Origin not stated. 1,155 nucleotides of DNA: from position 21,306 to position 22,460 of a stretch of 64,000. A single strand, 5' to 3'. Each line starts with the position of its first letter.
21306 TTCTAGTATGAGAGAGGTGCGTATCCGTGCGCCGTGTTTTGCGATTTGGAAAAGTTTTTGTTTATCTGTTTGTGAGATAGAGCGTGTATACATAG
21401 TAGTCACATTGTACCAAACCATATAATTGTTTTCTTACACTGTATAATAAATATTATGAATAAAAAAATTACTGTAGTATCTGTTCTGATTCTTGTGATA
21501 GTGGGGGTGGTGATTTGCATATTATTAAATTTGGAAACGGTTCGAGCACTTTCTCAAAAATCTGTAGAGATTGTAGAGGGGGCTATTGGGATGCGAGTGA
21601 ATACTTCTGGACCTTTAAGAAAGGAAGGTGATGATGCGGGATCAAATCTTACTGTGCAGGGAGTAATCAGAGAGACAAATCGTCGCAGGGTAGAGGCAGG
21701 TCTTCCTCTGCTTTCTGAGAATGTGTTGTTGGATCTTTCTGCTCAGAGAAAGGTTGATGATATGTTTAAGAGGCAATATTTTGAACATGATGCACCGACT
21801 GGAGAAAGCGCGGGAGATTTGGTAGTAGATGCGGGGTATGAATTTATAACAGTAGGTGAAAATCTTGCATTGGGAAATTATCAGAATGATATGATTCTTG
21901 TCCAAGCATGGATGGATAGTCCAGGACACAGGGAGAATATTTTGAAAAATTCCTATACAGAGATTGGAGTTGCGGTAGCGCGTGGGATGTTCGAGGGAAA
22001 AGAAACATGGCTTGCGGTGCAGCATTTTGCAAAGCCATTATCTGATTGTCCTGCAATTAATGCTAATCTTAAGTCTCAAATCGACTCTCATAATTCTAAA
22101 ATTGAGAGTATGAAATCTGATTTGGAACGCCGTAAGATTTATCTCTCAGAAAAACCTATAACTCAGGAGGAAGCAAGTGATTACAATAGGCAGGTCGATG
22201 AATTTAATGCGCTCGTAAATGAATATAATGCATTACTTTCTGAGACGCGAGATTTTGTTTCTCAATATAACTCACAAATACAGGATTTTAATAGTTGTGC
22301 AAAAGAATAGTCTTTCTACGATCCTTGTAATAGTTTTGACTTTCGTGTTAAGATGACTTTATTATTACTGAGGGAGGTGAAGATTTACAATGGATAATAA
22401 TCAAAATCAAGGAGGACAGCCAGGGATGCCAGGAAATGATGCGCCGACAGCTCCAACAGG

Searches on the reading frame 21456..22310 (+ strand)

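Call 63: search_protein_families(library=pfam, proteins=[window:21456-22310:+], max_evalue=0.001)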
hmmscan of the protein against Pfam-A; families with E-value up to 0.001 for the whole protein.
window:21456-22310:+ (284 aa): 1 family
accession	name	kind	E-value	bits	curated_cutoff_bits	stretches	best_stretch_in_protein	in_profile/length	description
PF00188.32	CAP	-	1.4e-14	55.3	21.1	1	72-182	2-110/117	Cysteine-rich secretory protein family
